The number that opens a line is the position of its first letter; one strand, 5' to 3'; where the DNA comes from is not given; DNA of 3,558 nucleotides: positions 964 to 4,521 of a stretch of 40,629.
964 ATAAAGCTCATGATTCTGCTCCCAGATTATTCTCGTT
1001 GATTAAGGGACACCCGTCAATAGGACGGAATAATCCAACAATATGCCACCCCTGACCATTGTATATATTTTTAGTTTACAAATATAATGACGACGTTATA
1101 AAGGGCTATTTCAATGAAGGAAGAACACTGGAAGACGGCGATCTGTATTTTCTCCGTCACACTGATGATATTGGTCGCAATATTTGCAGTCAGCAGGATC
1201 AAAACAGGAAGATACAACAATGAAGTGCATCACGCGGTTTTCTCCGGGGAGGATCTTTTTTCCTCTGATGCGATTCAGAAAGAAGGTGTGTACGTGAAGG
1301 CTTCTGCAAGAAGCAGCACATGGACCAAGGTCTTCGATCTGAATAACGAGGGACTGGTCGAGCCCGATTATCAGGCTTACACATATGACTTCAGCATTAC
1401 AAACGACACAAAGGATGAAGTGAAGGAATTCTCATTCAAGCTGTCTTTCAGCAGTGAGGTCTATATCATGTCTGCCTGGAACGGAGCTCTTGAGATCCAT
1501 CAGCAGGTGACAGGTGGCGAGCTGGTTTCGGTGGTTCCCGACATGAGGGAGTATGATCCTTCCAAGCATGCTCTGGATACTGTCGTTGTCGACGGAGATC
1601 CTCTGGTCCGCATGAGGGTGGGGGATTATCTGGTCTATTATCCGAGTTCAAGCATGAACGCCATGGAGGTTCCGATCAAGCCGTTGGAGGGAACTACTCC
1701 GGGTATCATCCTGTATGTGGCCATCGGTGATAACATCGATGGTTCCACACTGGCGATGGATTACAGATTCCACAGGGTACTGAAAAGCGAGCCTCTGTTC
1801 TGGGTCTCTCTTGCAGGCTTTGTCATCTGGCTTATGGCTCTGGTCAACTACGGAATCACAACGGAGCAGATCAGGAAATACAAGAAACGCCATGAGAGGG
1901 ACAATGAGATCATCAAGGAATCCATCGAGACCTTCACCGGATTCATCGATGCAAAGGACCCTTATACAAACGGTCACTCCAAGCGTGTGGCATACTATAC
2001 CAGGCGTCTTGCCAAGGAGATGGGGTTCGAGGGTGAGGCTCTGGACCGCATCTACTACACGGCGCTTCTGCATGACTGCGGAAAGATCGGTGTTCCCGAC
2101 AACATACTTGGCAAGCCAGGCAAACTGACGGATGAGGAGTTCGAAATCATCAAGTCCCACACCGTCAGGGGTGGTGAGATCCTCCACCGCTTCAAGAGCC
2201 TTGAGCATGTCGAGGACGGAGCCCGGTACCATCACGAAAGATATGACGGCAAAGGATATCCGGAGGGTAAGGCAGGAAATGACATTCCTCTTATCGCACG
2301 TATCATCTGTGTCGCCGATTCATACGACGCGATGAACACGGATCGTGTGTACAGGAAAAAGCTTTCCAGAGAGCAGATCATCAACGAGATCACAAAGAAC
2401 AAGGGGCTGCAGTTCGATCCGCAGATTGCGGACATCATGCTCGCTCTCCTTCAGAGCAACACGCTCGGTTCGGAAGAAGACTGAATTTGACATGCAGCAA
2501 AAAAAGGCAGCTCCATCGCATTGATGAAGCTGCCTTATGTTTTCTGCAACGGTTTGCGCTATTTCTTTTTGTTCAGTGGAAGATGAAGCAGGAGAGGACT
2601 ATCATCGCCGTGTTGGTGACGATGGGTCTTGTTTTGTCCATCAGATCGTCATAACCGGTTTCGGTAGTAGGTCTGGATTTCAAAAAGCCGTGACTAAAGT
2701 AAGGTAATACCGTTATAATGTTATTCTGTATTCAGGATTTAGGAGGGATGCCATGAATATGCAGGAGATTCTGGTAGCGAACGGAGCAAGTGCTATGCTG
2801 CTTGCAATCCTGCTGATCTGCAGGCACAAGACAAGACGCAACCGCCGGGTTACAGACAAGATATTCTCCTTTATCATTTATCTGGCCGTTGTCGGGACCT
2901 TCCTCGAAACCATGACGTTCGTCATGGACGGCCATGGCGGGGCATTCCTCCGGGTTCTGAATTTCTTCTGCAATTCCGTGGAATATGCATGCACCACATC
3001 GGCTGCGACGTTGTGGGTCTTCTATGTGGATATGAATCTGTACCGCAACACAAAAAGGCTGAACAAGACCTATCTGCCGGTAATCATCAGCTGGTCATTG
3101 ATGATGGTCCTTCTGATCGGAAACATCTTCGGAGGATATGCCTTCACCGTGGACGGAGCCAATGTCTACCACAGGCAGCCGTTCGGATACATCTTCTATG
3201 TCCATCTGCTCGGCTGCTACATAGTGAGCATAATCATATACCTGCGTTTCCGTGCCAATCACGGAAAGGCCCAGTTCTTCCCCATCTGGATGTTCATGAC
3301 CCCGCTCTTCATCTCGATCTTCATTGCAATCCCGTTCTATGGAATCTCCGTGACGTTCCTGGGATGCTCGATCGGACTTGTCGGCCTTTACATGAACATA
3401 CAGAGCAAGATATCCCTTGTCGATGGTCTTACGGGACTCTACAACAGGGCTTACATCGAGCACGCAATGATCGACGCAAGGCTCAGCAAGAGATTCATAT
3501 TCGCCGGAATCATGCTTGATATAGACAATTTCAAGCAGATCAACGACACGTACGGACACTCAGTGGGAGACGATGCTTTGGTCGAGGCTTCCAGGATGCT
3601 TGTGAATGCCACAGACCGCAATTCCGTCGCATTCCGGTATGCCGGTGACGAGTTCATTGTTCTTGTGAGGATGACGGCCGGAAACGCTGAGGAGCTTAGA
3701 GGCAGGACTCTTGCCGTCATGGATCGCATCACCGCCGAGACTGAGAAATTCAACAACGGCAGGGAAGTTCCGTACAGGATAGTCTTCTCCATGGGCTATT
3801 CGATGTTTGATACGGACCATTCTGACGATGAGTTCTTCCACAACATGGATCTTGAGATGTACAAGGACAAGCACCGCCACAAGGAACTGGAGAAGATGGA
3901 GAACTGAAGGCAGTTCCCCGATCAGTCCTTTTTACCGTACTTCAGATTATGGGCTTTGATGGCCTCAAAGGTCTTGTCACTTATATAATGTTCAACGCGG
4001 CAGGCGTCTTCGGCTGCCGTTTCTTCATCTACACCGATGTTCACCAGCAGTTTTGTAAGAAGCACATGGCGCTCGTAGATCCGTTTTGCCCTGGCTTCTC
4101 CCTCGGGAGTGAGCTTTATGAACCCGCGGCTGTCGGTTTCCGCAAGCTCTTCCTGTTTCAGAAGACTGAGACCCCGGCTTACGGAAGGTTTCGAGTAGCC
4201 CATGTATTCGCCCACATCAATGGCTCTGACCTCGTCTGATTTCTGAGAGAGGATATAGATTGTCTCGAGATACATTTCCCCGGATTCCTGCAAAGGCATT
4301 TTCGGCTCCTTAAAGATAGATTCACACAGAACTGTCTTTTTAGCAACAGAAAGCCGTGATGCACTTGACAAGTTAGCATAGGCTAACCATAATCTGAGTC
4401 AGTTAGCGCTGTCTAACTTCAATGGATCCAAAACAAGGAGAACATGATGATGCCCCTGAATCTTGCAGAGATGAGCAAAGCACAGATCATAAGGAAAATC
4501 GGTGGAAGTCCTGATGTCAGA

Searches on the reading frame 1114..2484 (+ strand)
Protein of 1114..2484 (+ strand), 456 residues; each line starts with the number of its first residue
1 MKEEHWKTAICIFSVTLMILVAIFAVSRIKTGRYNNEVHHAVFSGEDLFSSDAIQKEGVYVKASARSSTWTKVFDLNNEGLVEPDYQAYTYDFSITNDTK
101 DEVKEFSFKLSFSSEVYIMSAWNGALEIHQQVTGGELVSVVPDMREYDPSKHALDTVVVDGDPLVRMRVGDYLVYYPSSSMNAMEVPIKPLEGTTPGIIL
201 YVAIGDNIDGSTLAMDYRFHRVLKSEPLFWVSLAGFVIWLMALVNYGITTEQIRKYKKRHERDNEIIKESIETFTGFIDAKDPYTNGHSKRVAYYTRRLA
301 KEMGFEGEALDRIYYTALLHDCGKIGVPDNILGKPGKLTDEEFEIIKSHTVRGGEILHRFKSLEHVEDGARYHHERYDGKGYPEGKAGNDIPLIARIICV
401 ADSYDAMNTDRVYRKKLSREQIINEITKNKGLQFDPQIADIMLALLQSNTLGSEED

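Call 7: search_protein_families(library=pfam, proteins=[window:1114-2484:+], max_evalue=0.001)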
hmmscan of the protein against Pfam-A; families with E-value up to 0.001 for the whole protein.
window:1114-2484:+ (456 aa): 3 families
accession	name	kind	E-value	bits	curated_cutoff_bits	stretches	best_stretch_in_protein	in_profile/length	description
PF13487.12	HD_5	-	1.5e-36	126.2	27.2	1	277-438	6-170/170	HD domain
PF01966.28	HD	-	4.9e-23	82.1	22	1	287-407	3-116/116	HD domain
PF08668.18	HDOD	-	0.00074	19.5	22.9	0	288-326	98-134/196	HDOD domain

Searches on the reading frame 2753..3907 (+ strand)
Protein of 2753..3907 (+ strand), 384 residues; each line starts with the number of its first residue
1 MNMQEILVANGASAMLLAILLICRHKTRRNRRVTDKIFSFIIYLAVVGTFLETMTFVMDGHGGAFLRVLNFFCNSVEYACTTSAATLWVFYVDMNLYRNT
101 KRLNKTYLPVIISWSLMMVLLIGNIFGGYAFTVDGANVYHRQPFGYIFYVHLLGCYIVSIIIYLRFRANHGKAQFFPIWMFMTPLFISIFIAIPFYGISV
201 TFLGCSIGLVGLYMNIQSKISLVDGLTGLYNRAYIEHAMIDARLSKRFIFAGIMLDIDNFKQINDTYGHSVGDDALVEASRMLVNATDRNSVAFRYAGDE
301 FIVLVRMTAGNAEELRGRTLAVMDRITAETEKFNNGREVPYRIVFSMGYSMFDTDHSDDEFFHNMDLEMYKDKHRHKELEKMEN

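Call 7: search_protein_families(library=pfam, proteins=[window:2753-3907:+], max_evalue=0.001)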
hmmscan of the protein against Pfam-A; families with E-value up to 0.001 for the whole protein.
window:2753-3907:+ (384 aa): 1 family
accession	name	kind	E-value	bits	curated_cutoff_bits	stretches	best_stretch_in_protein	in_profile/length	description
PF00990.26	GGDEF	-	6.8e-29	101.1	23.8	1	222-377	2-159/161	Diguanylate cyclase, GGDEF domain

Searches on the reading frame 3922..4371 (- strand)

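Call 8: search_protein_families(library=pfam, proteins=[window:3922-4371:-], max_evalue=0.001)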
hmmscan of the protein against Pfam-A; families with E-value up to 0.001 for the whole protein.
window:3922-4371:- (149 aa): 2 families
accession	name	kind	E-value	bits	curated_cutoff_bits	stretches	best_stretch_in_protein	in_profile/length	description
PF02742.21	Fe_dep_repr_C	-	2.1e-15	56.9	27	1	88-140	1-54/70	Iron dependent repressor, metal binding and dimerisation domain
PF01325.25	Fe_dep_repress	-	2.6e-08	34.4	26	1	27-80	2-55/60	Iron dependent repressor, N-terminal DNA binding domain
